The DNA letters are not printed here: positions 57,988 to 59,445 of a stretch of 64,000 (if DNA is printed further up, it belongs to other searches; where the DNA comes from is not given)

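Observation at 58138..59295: RNA-ligase-like nucleotidyltransferase with tRNA-binding-type OB domain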

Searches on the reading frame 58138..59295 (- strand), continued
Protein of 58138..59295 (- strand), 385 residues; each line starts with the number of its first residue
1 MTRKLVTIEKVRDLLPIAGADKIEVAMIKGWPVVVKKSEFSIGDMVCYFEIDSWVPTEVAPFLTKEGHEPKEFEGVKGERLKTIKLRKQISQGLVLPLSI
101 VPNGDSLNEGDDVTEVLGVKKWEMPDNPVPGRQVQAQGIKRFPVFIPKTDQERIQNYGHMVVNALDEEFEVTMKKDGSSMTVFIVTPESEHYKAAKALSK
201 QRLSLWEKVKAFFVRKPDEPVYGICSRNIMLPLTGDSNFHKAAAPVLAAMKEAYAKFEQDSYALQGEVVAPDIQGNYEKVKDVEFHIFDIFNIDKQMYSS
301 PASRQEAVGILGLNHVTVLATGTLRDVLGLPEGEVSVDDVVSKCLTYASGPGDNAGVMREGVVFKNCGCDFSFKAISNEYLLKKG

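Call 15: find_encoding_contigs(protein=P0001, flank=10000, max_places=3)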
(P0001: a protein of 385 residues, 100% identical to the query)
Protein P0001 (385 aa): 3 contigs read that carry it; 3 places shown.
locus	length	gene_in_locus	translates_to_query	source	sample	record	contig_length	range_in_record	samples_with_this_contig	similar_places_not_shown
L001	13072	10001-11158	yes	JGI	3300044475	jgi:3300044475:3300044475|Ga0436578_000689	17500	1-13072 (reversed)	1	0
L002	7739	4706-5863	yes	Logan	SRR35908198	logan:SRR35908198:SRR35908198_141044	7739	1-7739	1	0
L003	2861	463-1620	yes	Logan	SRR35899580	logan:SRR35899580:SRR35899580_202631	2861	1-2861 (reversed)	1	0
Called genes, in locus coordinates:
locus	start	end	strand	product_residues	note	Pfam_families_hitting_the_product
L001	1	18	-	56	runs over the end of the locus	-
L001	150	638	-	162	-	-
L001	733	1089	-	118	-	-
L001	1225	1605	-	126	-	-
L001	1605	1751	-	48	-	-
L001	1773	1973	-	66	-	-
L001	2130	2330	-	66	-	-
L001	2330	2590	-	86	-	-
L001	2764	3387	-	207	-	PF26820:Phage_T4_Y00F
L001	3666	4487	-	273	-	PF23822:DUF7192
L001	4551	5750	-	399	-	PF00004:AAA, PF07728:AAA_5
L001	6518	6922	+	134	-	-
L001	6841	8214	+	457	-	PF01068:DNA_ligase_A_M (faint), PF14743:DNA_ligase_OB_2 (faint)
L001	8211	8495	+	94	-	-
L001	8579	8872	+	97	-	-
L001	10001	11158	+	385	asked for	PF21189:PHA02142, PF09414:RNA_ligase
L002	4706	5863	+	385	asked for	PF21189:PHA02142, PF09414:RNA_ligase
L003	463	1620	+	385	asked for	PF21189:PHA02142, PF09414:RNA_ligase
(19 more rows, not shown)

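Call 16: find_encoding_contigs(protein=P0005, flank=10000, max_places=2)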
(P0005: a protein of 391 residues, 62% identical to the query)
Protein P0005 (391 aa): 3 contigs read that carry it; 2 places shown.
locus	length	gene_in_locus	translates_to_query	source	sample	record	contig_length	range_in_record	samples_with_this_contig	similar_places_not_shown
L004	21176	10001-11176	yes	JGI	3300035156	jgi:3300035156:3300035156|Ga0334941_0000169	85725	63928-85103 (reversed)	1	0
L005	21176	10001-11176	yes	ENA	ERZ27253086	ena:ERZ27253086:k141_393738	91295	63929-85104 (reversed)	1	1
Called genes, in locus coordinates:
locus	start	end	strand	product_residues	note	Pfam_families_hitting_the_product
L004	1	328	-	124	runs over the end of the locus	-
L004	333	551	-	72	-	-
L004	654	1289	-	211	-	-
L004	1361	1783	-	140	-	-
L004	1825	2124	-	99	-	-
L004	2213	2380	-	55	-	-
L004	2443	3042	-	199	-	-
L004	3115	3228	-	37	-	-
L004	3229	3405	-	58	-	-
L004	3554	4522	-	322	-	-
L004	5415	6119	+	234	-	-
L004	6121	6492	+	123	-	-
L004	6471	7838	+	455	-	PF14743:DNA_ligase_OB_2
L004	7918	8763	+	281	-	-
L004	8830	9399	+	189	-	-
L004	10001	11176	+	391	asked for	PF21189:PHA02142, PF09414:RNA_ligase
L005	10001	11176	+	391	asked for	PF21189:PHA02142, PF09414:RNA_ligase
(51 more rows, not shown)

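Call 28: get_annotated_region(hit=H1, flank=7000)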
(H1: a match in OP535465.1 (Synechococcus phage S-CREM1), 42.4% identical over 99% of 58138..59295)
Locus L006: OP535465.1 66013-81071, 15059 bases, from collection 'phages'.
description: Synechococcus phage S-CREM1, complete genome.
organism: Synechococcus phage S-CREM1 (NCBI taxid 2982919)
taxonomy: Viruses; Duplodnaviria; Heunggongvirae; Uroviricota; Caudoviricetes; Kyanoviridae
host: Synechococcus sp. CB0101; source: -; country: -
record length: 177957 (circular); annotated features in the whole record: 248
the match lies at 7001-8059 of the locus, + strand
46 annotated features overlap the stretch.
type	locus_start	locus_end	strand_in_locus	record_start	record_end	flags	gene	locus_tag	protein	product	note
CDS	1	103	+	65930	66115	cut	-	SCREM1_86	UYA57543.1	transmembrane protein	-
CDS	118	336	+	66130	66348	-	-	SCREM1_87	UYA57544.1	hypothetical protein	-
CDS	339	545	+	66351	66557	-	-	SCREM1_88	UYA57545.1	hypothetical protein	-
CDS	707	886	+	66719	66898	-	-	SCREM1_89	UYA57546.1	hypothetical protein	-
CDS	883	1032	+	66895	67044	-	-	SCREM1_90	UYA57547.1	hypothetical protein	-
CDS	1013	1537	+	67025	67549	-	-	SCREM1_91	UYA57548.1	pyrimidine dimer DNA glycosylase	-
CDS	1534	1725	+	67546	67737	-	-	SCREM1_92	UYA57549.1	hypothetical protein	-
CDS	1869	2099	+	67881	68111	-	-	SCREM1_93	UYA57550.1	hypothetical protein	-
CDS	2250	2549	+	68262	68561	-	-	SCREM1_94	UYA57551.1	hypothetical protein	-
CDS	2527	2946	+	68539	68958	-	-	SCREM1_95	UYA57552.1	hypothetical protein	-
CDS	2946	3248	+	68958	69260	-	-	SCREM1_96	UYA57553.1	hypothetical protein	-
CDS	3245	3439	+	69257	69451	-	-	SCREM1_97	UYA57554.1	hypothetical protein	-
CDS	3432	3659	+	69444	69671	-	-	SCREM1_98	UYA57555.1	high potential iron protein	-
CDS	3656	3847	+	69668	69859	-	-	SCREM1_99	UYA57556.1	hypothetical protein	-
CDS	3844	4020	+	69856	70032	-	-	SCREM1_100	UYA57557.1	hypothetical protein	-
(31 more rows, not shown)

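Call 29: get_annotated_region(hit=H36, flank=7000)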
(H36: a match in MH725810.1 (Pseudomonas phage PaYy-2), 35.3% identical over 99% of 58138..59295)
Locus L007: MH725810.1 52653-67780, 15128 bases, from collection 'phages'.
description: Pseudomonas phage PaYy-2, complete genome.
organism: Pseudomonas phage PaYy-2 (NCBI taxid 2301646)
taxonomy: Viruses; Duplodnaviria; Heunggongvirae; Uroviricota; Caudoviricetes; Pakpunavirus
host: Pseudomonas aeruginosa; source: -; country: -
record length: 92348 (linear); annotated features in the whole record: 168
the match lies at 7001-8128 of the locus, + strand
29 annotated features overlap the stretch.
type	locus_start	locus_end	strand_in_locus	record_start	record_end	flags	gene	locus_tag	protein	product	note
CDS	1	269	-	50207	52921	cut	-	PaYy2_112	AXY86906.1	putative DNA polymerase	putative DNA Polymerase (Pseudomonas phage vB_PaeM_C2-10_Ab08)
CDS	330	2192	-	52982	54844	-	-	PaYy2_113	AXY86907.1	putative DNA primase/helicase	putative DNA primase/helicase (Pseudomonas phage PAK_P1)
CDS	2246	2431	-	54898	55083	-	-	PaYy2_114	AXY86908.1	hypothetical protein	hypothetical protein BN405_2-10_Ab1_orf_95 (Pseudomonas phage vB_PaeM_C2-10_Ab1)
CDS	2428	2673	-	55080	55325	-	-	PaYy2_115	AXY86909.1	hypothetical protein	hypothetical protein PAK_P400052 (Pseudomonas phage PAK_P4)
CDS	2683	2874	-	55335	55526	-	-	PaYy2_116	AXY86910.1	putative RNA methyltransferase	putative RNA methyltransferase (Pseudomonas phage PAK_P4)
CDS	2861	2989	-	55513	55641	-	-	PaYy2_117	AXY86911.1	hypothetical protein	hypothetical protein PAK_P100050 (Pseudomonas phage PAK_P1)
CDS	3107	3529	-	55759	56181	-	-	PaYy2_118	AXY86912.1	hypothetical protein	hypothetical protein PAK_P100048 (Pseudomonas phage PAK_P1)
CDS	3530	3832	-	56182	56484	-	-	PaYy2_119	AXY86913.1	hypothetical protein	hypothetical protein PAK_P100047 (Pseudomonas phage PAK_P1)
CDS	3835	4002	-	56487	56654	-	-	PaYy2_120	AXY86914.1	hypothetical protein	hypothetical protein C11_094 (Pseudomonas phage C11)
CDS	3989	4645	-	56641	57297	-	-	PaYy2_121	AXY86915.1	hypothetical protein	hypothetical protein C11_093 (Pseudomonas phage C11)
CDS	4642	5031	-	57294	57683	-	-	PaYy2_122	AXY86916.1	hypothetical protein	hypothetical protein BN405_2-10_Ab1_orf_88 (Pseudomonas phage vB_PaeM_C2-10_Ab1)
CDS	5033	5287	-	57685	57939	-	-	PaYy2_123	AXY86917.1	hypothetical protein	hypothetical protein PAK_P200043 (Pseudomonas phage PAK_P2)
CDS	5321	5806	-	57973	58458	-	-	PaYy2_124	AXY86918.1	hypothetical protein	hypothetical protein PAK_P200042 (Pseudomonas phage PAK_P2)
CDS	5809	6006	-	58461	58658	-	-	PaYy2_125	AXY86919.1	hypothetical protein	hypothetical protein C11_089 (Pseudomonas phage C11)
CDS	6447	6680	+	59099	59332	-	-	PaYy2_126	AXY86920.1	hypothetical protein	hypothetical protein PJG4_098 (Pseudomonas phage JG004)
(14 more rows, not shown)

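Call 33: predict_structure(alignment_id=A1)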
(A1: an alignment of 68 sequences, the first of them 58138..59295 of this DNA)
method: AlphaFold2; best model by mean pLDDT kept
length: 385 residues; sequences in the alignment: 68
mean_pLDDT: 92.0   pTM: 0.67
mean pLDDT of the five models: 92.0, 91.3, 91.3, 90.8, 90.5
residues with pLDDT >= 90: 314; 70-90: 52; 50-70: 5; < 50: 14
segments of 3 or more residues with pLDDT < 50: 126-138
pLDDT, mean of each block of 10 residues (from residue 1): 86 95 96 97 98 96 94 95 91 97 94 96 59 46 88 92 97 96 97 91 83 90 93 95 98 88 97 92 98 95 96 98 98 95 97 95 95 94 86
secondary structure, 60 per line:
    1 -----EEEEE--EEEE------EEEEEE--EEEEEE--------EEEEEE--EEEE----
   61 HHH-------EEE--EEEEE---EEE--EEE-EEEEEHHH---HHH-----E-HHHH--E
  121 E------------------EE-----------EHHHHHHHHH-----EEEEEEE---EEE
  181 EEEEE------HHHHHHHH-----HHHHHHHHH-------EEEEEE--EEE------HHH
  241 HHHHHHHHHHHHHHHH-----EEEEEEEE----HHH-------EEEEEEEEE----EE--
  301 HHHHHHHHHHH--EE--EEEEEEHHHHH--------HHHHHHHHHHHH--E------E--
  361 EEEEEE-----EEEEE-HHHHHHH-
elements in order: E6-10 E13-16 E23-28 E31-36 E45-50 E53-56 E71-73 E76-80 E84-86 E89-91 E93-97 H114-117 H154-162 E168-174 E178-185 H192-199 H205-213 E221-226 E229-231 H238-256 E262-269 E284-292 H301-311 E318-323 H324-328 H337-348 E361-366 E372-376 H378-384

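Call 35: fold_search(model_id=the predicted structure, library=pdb)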
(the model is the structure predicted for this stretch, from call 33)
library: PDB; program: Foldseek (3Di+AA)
matches with E <= 10: 693; with E <= 0.001: 38
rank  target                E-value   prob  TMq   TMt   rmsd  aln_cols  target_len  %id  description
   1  6vt4                  8.1e-32  1.00  0.49  0.55   8.0       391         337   38  Naegleria gruberi RNA ligase R149A mutant apo (released 2020-04-08)
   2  5cot                  1.1e-31  1.00  0.48  0.53   8.1       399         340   37  Structure and mechanism of a eukaryal nick-sealing RNA ligase (released 2015-10-28)
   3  6vt1_A                1.1e-31  1.00  0.47  0.53   8.2       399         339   37  Naegleria gruberi RNA ligase D172A mutant apo (released 2020-04-08)
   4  6vt3                  2.1e-31  1.00  0.48  0.54   8.0       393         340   37  Naegleria gruberi RNA ligase K326A mutant apo (released 2020-04-08)
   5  6vte                  2.3e-31  1.00  0.48  0.54   8.0       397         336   38  Naegleria gruberi RNA Ligase K170M mutant with AMP and Mn (released 2020-04-08)
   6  6vt5                  3.1e-31  1.00  0.49  0.54   7.8       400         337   36  Naegleria gruberi RNA ligase R4a K121A mutant apo (released 2020-04-08)
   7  6vtd                  3.1e-31  1.00  0.48  0.54   8.4       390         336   38  Naegleria gruberi RNA ligase R149A mutant with ATP and Mn (released 2020-04-08)
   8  6vtf_A                3.3e-31  1.00  0.48  0.53   8.2       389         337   38  Naegleria gruberi RNA ligase with PPi (released 2020-04-08)
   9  6vt9                  3.3e-31  1.00  0.47  0.54   8.2       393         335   37  Naegleria gruberi RNA ligase E227A mutant with ATP and Mn (released 2020-04-08)
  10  6vt8                  3.6e-31  1.00  0.48  0.54   8.0       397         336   38  Naegleria gruberi RNA ligase E312A mutant with AMP and Mn (released 2020-04-08)
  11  5cou                  3.6e-31  1.00  0.47  0.52   8.4       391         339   37  Structure and mechanism of a eukaryal nick-sealing RNA ligase K170M+ATP (released 2015-10-28)
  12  6vt0                  4.5e-31  1.00  0.48  0.54   8.2       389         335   38  Naegleria gruberi RNA ligase K170A mutant apo (released 2020-04-08)
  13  6vtg_A                1.2e-30  1.00  0.49  0.53   8.1       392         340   38  Naegleria gruberi RNA ligase E227A mutant apo (released 2020-04-08)
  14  2hvr_A                2.7e-08  1.00  0.40  0.48   8.9       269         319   15  Structure of T4 RNA Ligase 2 with Nicked 5'-Adenylated nucleic acid duplex containing a 3'-deoxyribonucleotide at the  (released 2006-10-17)
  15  2hvr_B                3.4e-08  1.00  0.38  0.45   7.8       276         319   16  Structure of T4 RNA Ligase 2 with Nicked 5'-Adenylated nucleic acid duplex containing a 3'-deoxyribonucleotide at the  (released 2006-10-17)
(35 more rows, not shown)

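Call 49: get_annotated_region(hit=H3, flank=5000)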
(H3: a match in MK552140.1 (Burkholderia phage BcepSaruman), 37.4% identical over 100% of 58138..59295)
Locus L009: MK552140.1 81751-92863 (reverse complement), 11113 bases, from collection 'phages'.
description: Burkholderia phage BcepSaruman, complete genome.
organism: Burkholderia phage BcepSaruman (NCBI taxid 2530032)
taxonomy: Viruses; Duplodnaviria; Heunggongvirae; Uroviricota; Caudoviricetes; Sarumanvirus; Sarumanvirus bcepsaruman
host: Burkholderia cenocepacia; source: soil; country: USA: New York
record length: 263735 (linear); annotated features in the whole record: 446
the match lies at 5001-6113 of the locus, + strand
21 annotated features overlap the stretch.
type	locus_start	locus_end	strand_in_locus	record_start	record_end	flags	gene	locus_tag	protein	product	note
CDS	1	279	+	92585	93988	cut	-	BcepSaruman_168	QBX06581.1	hypothetical protein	-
CDS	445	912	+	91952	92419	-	-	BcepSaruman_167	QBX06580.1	hypothetical protein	-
CDS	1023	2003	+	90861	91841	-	-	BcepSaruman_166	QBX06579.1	hypothetical protein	-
CDS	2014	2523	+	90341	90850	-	-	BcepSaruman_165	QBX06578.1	hypothetical protein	-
CDS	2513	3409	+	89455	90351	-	-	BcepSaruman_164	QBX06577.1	putative homing endonuclease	-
CDS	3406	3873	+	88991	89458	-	-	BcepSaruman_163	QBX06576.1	hypothetical protein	-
CDS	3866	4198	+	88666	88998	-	-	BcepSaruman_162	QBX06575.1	hypothetical protein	-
CDS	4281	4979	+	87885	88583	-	-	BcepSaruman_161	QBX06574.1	hypothetical protein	-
CDS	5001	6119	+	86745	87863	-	-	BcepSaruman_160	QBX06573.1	putative RNA ligase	-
CDS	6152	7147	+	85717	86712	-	-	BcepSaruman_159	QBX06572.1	hypothetical protein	-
CDS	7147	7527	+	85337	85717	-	-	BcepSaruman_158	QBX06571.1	hypothetical protein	-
CDS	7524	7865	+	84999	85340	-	-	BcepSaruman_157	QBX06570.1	hypothetical protein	-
CDS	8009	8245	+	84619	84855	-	-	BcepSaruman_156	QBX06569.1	hypothetical protein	-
CDS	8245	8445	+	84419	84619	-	-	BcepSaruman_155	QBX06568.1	hypothetical protein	-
CDS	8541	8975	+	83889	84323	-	-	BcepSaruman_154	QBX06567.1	hypothetical protein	-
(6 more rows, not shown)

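Call 50: get_annotated_region(hit=H7, flank=5000)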
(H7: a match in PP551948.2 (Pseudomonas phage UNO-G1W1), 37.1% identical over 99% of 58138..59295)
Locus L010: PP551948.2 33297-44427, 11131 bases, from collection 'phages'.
description: Pseudomonas phage UNO-G1W1, complete genome.
organism: Pseudomonas phage UNO-G1W1 (NCBI taxid 3136609)
taxonomy: Viruses; Duplodnaviria; Heunggongvirae; Uroviricota; Caudoviricetes; Otagovirus
host: Pseudomonas fluorescens Migula; source: -; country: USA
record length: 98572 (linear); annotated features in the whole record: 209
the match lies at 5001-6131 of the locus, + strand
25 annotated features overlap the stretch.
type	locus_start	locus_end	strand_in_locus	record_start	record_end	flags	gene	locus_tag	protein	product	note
CDS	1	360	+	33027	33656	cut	-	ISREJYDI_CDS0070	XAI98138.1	hypothetical protein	-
CDS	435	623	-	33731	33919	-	-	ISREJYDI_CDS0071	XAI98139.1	hypothetical protein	-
CDS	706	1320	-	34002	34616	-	-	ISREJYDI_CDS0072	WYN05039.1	tail fiber protein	-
CDS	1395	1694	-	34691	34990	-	-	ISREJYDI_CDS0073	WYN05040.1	hypothetical protein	-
CDS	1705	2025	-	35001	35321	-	-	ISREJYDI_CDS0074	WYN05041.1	hypothetical protein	-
CDS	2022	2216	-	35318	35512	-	-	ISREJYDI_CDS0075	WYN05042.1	hypothetical protein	-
CDS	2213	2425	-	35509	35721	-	-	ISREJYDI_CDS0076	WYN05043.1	hypothetical protein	-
CDS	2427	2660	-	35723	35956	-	-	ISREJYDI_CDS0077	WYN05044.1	hypothetical protein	-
CDS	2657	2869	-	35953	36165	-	-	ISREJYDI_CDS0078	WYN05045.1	hypothetical protein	-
CDS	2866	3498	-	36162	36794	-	-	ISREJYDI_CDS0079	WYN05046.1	hypothetical protein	-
CDS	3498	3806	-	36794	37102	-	-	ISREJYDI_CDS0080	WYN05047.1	hypothetical protein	-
CDS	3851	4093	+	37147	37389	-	-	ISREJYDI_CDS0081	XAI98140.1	hypothetical protein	-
CDS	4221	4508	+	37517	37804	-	-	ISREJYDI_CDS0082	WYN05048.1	hypothetical protein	-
CDS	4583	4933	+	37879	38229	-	-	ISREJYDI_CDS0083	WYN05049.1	hypothetical protein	-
CDS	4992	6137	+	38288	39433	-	-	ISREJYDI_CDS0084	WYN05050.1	RNA ligase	-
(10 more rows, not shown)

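Call 51: get_annotated_region(hit=H17, flank=5000)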
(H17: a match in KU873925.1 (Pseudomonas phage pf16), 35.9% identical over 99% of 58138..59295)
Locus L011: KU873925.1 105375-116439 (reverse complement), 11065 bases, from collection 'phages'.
description: Pseudomonas phage pf16, complete genome.
organism: Pseudomonas phage pf16 (NCBI taxid 1815630)
taxonomy: Viruses; Duplodnaviria; Heunggongvirae; Uroviricota; Caudoviricetes; Chakrabartyvirus; Chakrabartyvirus pf16
host: Pseudomonas putida PpG1; source: -; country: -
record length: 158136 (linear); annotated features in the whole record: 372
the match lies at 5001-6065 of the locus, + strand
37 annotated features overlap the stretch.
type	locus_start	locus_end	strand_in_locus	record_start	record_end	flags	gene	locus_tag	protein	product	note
CDS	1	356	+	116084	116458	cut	-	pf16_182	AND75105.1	hypothetical protein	pf16_gp182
CDS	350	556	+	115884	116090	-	-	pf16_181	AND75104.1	hypothetical protein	pf16_gp181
CDS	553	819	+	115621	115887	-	-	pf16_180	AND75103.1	hypothetical protein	pf16_gp180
CDS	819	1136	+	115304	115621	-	-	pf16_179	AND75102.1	hypothetical protein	pf16_gp179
CDS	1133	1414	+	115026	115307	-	-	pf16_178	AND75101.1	hypothetical protein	pf16_gp178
CDS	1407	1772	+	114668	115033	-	-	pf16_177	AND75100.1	hypothetical protein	pf16_gp177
CDS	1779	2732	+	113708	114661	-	-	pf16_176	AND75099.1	hypothetical protein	pf16_gp176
regulatory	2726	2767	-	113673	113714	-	-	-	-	terminator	Rho independent transcriptional terminator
regulatory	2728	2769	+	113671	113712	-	-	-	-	terminator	Rho independent transcriptional terminator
regulatory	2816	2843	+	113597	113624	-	-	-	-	promoter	putative phage specific promoter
CDS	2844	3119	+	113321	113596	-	-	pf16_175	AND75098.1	hypothetical protein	pf16_gp175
regulatory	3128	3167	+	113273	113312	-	-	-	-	terminator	Rho independent transcriptional terminator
CDS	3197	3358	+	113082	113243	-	-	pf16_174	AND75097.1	hypothetical protein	pf16_gp174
regulatory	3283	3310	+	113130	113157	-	-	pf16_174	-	promoter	putative phage specific promoter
CDS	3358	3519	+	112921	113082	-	-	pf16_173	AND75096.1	hypothetical protein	pf16_gp173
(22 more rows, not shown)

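Call 55: find_related_loci(query=window:58138-59295:-, collection=viral_contigs, flank=10000)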
Query window:58138-59295:- (385 aa) in viral_contigs; peptide patterns used: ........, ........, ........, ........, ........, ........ (x = any residue, [..] = any of these).
43 stretches matched a pattern; 1 encode a relative of the query (tblastn E <= 1e-3); 1 distinct loci.
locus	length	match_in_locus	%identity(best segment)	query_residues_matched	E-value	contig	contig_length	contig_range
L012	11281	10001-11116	39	1-383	9e-71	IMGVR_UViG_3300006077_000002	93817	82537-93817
